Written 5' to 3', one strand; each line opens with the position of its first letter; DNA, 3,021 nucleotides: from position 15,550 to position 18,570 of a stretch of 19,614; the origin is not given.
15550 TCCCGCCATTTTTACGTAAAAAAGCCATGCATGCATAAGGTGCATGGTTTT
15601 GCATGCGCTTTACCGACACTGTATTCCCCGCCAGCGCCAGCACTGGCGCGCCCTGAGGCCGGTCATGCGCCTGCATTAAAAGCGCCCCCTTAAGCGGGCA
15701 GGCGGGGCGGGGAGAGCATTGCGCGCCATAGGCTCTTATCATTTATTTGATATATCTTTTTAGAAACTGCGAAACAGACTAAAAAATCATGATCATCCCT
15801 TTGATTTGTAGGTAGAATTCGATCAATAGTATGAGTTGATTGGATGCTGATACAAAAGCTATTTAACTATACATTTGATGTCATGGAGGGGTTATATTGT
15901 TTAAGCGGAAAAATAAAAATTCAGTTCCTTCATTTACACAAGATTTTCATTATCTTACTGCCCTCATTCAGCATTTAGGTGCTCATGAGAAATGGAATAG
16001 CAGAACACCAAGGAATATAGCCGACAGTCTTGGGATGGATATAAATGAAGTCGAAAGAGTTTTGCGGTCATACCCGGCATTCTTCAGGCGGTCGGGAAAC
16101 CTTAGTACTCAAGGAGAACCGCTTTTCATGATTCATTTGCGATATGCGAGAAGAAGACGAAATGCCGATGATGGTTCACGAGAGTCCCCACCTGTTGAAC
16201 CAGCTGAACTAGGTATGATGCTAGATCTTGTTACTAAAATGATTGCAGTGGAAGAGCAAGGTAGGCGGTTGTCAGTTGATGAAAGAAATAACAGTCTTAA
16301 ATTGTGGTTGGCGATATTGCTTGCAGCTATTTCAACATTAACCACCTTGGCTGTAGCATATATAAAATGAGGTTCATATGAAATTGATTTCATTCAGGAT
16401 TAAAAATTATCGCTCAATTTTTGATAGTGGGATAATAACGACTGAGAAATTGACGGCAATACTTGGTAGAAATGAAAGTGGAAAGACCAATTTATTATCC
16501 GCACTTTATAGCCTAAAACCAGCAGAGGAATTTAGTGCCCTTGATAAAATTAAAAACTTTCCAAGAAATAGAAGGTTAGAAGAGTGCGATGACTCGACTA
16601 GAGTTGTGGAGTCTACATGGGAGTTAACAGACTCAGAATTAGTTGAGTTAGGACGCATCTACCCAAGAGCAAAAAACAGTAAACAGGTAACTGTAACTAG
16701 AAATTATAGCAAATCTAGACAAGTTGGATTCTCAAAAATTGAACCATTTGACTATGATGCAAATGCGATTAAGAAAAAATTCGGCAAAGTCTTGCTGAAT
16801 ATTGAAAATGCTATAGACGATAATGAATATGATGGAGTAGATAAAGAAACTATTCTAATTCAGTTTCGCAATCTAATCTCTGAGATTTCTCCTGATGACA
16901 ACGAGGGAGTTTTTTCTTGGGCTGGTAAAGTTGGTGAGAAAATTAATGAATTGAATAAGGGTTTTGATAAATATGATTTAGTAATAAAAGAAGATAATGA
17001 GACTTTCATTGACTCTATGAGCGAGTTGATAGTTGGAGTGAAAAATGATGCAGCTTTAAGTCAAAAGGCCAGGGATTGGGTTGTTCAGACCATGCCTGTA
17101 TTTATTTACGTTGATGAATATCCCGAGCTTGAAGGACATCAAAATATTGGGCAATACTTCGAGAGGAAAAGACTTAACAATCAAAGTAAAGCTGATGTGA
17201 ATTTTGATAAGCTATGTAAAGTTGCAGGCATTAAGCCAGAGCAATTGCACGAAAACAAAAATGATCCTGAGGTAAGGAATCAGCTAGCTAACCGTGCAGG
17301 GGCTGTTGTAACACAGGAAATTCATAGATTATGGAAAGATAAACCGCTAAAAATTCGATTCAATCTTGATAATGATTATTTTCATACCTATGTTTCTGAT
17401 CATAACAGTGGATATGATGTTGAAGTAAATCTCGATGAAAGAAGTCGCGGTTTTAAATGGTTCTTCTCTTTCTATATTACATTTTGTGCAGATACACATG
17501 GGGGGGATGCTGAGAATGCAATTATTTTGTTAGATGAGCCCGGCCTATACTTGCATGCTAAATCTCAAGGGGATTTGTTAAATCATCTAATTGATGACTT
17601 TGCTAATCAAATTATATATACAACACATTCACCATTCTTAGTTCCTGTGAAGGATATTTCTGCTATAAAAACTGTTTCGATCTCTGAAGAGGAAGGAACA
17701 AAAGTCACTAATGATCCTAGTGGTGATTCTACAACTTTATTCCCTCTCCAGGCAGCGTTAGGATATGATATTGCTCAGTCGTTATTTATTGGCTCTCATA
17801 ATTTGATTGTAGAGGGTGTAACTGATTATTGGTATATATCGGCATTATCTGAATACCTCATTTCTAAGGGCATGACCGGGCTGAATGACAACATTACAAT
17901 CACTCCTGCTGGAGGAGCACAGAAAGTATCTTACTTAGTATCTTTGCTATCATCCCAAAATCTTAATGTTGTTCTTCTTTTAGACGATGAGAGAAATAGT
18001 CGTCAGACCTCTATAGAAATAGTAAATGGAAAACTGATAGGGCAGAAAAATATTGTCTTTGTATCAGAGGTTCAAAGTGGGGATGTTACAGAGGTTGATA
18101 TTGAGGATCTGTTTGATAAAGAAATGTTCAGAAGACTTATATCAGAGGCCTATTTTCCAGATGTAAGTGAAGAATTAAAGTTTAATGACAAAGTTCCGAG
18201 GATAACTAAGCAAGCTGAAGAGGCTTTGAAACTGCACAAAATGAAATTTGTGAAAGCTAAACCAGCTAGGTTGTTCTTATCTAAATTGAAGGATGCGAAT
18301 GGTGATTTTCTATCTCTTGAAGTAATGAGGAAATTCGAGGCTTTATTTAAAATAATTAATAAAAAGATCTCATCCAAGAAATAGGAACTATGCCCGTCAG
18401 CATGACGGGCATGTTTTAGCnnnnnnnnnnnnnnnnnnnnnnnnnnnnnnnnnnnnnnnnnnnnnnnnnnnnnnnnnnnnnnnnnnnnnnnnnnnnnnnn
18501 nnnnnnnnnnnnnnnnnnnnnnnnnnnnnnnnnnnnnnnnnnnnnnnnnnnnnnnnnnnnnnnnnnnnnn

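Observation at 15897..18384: Two-gene cargo operon in the psu-int hotspot: membrane-anchored small protein plus OLD-family ATPase-Toprim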

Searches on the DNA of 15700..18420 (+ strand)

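Call 7: search_dna_similar(query=window:15700-18420:+, collection=ecoli_genomes, mode=near, max_rows=25)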
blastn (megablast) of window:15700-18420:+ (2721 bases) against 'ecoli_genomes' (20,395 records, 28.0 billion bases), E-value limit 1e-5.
Records with a match: 3; places in all: 3; records where one place covers at least 80% of the query: 1.
Genomes with a match: 3 of 5426; with a place that covers at least 80% of the query: 1. Places per genome that has any: lowest 1, median 1, highest 1. On chromosomes: 3 places; on plasmids: 0.
Best place of each record, by identity: >=99% 3.
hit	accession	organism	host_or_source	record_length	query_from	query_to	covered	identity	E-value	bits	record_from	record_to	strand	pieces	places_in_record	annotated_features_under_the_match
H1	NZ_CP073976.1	Escherichia coli strain MB20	Poultry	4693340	1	2721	100%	100.0%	0e+0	5020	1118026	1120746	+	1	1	AAA family ATPase | hypothetical protein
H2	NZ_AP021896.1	Escherichia coli strain 2018-02-2CC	Homo sapiens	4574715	1492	2721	30%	100.0%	0e+0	1517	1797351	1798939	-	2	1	IS1-like element IS1A family transposase | TOPRIM nucleotidyl transferase/hydrolase domain-containing protein | hypothetical protein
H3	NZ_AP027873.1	Escherichia coli strain 2018-02-2CC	Homo sapiens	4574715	1492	2721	30%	100.0%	0e+0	1517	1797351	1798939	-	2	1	IS1-like element IS1A family transposase | TOPRIM nucleotidyl transferase/hydrolase domain-containing protein | hypothetical protein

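Call 9: get_annotated_region(hit=H1, flank=18000)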
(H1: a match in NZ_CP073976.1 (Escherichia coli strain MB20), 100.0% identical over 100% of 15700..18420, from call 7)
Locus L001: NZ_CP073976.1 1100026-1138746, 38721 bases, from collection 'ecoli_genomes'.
description: Escherichia coli strain MB20 chromosome, complete genome
organism: Escherichia coli strain MB20 (NCBI taxid 562)
replicon: chromosome; assembly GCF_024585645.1
host: Poultry; source: Cloacal sample; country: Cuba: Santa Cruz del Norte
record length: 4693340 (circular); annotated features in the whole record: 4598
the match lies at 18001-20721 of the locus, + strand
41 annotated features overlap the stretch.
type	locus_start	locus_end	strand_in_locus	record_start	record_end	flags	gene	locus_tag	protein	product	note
CDS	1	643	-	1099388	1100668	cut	gabT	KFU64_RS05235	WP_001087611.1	4-aminobutyrate--2-oxoglutarate transaminase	-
CDS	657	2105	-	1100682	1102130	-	gabD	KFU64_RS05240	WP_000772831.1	NADP-dependent succinate-semialdehyde dehydrogenase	-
CDS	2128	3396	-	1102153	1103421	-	lhgO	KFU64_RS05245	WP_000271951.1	L-2-hydroxyglutarate oxidase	-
CDS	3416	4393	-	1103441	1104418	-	glaH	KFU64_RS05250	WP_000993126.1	glutarate dioxygenase GlaH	-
CDS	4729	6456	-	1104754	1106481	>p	-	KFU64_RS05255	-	alpha amylase C-terminal domain-containing protein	internal stop; incomplete; partial in the middle of a contig; missing N-terminus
CDS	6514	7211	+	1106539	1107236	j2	-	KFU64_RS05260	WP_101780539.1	IS1 family transposase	programmed frameshift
CDS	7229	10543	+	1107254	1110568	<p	ypjA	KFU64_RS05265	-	adhesin-like autotransporter YpjA/EhaD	incomplete; partial in the middle of a contig; missing N-terminus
CDS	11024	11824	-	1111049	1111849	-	-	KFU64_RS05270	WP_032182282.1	hypothetical protein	-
CDS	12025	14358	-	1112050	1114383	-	-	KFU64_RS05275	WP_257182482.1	primase-helicase zinc-binding domain-containing protein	-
CDS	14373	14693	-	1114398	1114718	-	-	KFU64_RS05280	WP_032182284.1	DUF5375 domain-containing protein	-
CDS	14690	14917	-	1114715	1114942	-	-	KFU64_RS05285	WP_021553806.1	hypothetical protein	-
CDS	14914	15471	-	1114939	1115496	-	-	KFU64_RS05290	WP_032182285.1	host cell division inhibitor Icd-like protein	-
CDS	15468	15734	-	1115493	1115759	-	-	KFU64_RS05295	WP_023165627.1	helix-turn-helix transcriptional regulator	-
CDS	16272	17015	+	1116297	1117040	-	-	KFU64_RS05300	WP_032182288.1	hypothetical protein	-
CDS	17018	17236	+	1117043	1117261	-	-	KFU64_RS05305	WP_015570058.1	ogr/Delta-like zinc finger family protein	-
CDS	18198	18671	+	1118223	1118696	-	-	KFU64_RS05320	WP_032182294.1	hypothetical protein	-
CDS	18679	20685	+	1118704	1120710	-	-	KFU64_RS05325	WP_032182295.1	AAA family ATPase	-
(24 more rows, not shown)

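Call 10: get_annotated_region(hit=H2, flank=6000)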
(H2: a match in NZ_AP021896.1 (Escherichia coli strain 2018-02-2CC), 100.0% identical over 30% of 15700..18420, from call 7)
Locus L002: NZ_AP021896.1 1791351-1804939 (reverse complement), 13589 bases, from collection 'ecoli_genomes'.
description: Escherichia coli strain 2018-02-2CC chromosome, complete genome
organism: Escherichia coli strain 2018-02-2CC (NCBI taxid 562)
replicon: chromosome; assembly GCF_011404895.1
host: Homo sapiens; source: -; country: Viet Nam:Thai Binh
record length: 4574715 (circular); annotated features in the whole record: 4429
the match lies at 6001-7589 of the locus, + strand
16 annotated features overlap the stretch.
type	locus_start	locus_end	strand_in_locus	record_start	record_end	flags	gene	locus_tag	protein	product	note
CDS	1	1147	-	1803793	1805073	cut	gabT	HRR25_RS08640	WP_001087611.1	4-aminobutyrate--2-oxoglutarate transaminase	-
CDS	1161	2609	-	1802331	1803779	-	gabD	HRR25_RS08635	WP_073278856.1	NADP-dependent succinate-semialdehyde dehydrogenase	-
CDS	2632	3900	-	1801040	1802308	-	lhgO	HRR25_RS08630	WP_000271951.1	L-2-hydroxyglutarate oxidase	-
CDS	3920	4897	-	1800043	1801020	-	glaH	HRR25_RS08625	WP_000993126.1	glutarate dioxygenase GlaH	-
CDS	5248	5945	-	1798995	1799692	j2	-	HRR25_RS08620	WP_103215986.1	IS1-like element IS1A family transposase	programmed frameshift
CDS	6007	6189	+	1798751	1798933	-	-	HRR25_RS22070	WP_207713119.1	hypothetical protein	-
CDS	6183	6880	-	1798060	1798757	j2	-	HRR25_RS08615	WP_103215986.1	IS1-like element IS1A family transposase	programmed frameshift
CDS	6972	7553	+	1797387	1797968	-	-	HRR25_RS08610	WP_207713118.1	TOPRIM nucleotidyl transferase/hydrolase domain-containing protein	-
CDS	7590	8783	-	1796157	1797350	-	-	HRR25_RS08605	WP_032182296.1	integrase domain-containing protein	-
tmRNA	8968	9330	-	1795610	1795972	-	ssrA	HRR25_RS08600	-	transfer-messenger RNA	-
CDS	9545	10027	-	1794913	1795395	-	smpB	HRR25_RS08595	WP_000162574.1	SsrA-binding protein SmpB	-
CDS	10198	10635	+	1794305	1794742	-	ratA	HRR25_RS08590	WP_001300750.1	type II toxin-antitoxin system toxin RatA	-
CDS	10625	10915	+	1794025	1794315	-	yfjF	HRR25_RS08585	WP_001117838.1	RnfH family protein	-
CDS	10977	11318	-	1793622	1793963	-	bamE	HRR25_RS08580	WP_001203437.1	outer membrane protein assembly factor BamE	-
CDS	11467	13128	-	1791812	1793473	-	recN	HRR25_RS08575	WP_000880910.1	DNA repair protein RecN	-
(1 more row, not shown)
